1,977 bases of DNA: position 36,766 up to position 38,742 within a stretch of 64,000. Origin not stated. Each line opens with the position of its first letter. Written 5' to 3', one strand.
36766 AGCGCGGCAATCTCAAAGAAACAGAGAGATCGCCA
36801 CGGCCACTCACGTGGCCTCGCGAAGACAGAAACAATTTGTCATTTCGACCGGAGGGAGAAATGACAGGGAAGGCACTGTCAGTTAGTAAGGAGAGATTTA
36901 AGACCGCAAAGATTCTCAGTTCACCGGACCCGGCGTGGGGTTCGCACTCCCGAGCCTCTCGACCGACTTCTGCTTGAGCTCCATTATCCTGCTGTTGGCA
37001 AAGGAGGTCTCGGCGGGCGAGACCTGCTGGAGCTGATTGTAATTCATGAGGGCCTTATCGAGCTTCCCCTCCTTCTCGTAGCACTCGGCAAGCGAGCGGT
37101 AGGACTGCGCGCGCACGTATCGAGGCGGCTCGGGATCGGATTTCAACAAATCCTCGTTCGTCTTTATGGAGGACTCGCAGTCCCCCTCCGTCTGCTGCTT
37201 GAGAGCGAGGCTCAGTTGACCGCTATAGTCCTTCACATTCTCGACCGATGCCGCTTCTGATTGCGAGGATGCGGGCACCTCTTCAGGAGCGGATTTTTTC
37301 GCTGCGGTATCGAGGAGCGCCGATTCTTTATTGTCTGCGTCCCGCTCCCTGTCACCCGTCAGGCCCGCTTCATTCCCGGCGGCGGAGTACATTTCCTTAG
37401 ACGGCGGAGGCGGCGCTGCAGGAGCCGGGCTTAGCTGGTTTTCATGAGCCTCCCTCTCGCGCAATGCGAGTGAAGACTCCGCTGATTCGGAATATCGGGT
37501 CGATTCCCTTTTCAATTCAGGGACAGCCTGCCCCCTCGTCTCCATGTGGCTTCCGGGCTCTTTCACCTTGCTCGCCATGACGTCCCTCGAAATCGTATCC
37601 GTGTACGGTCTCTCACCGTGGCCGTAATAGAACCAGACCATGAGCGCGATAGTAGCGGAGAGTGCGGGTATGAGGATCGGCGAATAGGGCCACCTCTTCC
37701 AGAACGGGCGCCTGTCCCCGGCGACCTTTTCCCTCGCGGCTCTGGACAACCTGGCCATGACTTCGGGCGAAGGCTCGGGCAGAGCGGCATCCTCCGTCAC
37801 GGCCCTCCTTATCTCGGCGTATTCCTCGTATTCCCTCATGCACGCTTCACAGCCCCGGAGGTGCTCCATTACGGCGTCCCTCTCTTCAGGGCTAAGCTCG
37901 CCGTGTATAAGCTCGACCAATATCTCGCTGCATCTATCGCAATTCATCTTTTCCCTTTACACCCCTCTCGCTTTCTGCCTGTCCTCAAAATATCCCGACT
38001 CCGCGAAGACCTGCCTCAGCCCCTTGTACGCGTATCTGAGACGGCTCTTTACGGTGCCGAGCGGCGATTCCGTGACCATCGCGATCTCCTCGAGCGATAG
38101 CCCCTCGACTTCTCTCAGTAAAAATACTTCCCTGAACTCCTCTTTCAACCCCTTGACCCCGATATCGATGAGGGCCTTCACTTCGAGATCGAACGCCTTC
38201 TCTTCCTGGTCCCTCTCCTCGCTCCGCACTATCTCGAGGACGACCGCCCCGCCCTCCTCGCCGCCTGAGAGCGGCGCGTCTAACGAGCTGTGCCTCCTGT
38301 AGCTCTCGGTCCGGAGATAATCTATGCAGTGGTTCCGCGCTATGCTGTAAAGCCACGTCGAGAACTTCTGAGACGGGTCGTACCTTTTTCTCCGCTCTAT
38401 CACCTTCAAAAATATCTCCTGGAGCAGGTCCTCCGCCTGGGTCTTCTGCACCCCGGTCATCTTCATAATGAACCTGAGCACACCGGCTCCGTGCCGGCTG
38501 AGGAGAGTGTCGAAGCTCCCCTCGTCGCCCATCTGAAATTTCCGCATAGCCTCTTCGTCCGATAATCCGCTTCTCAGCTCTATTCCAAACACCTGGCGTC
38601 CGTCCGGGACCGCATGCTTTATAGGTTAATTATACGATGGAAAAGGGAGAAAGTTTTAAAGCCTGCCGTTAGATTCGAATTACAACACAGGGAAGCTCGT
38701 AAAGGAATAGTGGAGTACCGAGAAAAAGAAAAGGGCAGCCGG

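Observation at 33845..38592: ECF sigma/anti-sigma pair immediately upstream of a PspA(IM30)-VWA-polytopic membrane protein operon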

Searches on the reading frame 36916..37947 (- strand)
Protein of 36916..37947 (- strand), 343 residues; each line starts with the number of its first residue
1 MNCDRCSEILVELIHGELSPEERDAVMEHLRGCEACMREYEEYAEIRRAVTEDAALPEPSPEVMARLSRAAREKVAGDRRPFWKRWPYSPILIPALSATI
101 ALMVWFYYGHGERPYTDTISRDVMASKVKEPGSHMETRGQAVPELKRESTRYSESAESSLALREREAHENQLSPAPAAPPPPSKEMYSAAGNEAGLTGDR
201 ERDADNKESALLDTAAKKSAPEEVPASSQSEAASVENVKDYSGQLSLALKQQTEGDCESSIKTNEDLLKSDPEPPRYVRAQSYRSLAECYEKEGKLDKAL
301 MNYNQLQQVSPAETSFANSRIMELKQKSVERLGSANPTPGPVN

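Call 3: search_protein_families(library=pfam, proteins=[window:36916-37947:-], max_evalue=0.01)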
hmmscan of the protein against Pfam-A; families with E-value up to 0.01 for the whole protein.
window:36916-37947:- (343 aa): 3 families
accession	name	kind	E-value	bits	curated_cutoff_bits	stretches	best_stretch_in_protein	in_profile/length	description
PF13490.11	zf-HC2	-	9.3e-08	32.5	22.2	1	3-36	1-34/35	Putative zinc-finger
PF00515.34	TPR_1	-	0.0039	17.4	27.8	1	280-305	1-26/34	Tetratricopeptide repeat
PF13424.12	TPR_12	-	0.0044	17.6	30.1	0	274-305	39-70/77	Tetratricopeptide repeat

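Call 30: search_protein_families(library=ncbifam, proteins=[window:36916-37947:-], max_evalue=0.01)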
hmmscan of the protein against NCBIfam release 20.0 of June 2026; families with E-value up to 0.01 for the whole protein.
window:36916-37947:- (343 aa): 3 families
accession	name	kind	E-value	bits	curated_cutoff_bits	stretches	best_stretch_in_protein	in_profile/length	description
NF052375.1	antisigma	equivalog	5.8e-11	42.8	100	1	16-129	8-122/217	anti-sigma factor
TIGR03988.1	antisig_RsrA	equivalog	3.3e-06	27.1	62.5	1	3-54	2-53/77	mycothiol system anti-sigma-R factor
TIGR02917.1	PEP_TPR_lipo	equivalog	0.0039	15.1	312.2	1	228-314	554-635/899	XrtA/PEP-CTERM system TPR-repeat protein PrsT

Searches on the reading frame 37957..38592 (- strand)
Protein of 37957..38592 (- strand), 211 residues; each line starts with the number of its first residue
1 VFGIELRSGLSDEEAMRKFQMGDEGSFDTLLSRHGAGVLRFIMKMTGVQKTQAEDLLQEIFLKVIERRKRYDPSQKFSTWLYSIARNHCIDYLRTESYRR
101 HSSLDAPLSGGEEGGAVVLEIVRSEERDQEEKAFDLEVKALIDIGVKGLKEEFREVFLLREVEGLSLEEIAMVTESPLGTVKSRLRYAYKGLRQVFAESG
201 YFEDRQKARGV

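Call 3: search_protein_families(library=pfam, proteins=[window:37957-38592:-], max_evalue=0.01)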
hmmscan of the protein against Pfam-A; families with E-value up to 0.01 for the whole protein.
window:37957-38592:- (211 aa): 3 families
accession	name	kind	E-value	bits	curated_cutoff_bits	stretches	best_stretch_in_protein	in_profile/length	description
PF04542.20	Sigma70_r2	-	1.7e-18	66.6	24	1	31-97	2-69/71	Sigma-70 region 2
PF08281.18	Sigma70_r4_2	-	7e-09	35.6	25.7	1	149-189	11-51/54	Sigma-70, region 4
PF04545.22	Sigma70_r4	-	5.3e-08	32.7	24.1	1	148-194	4-50/50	Sigma-70, region 4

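Call 30: search_protein_families(library=ncbifam, proteins=[window:37957-38592:-], max_evalue=0.01)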
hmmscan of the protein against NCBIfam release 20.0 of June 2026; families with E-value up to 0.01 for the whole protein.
window:37957-38592:- (211 aa): 95 families (the best 25 are shown)
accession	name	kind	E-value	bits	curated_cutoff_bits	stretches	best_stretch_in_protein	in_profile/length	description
NF009166.1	PRK12513.1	equivalog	7.4e-53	179.1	206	1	10-199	7-189/193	RNA polymerase sigma factor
NF009171.0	PRK12518.1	equivalog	8.6e-31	107.2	208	1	9-200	11-188/191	RNA polymerase sigma factor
NF007223.0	PRK09641.1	equivalog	6.4e-30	104.4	209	1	15-196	8-184/187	RNA polymerase sigma factor SigW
TIGR02937.1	sigma70-ECF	superfamily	2.3e-28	98.9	42.9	1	27-194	3-163/165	sigma-70 family RNA polymerase sigma factor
NF007216.0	PRK09638.1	equivalog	8.4e-28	97.3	194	1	12-197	5-175/180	RNA polymerase sigma factor SigY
TIGR02948.1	SigW_bacill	equivalog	1.3e-27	97.1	243.1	1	14-194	7-182/187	RNA polymerase sigma factor SigW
NF008888.0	PRK11922.1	equivalog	2e-26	93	204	1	10-196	15-196/231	RNA polymerase sigma factor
TIGR02985.1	Sig70_bacteroi1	subfamily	1.7e-25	90.1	126.4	1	26-194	2-160/162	RNA polymerase sigma-70 factor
NF009172.0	PRK12519.1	subfamily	2.4e-23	82.7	222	1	11-197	15-190/194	RNA polymerase sigma factor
TIGR02939.1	RpoE_Sigma70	equivalog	9.6e-23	81.2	236.15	1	11-190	6-180/190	RNA polymerase sigma factor RpoE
NF009168.0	PRK12515.1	subfamily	1.1e-22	80.4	236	1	10-201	7-184/189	RNA polymerase sigma factor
NF006930.0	PRK09415.1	subfamily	1.3e-22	80.5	198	1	24-198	15-177/179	RNA polymerase factor sigma C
NF007227.0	PRK09645.1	subfamily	4.1e-22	78.9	202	1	19-200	7-174/177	sigma-70 family RNA polymerase sigma factor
TIGR02950.1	SigM_subfam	subfamily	1.9e-21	76.6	147.95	1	28-195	3-157/159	RNA polymerase sigma factor, SigM family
NF007225.0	PRK09643.1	equivalog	2.5e-20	73.1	190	1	9-194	11-180/204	RNA polymerase sigma factor SigM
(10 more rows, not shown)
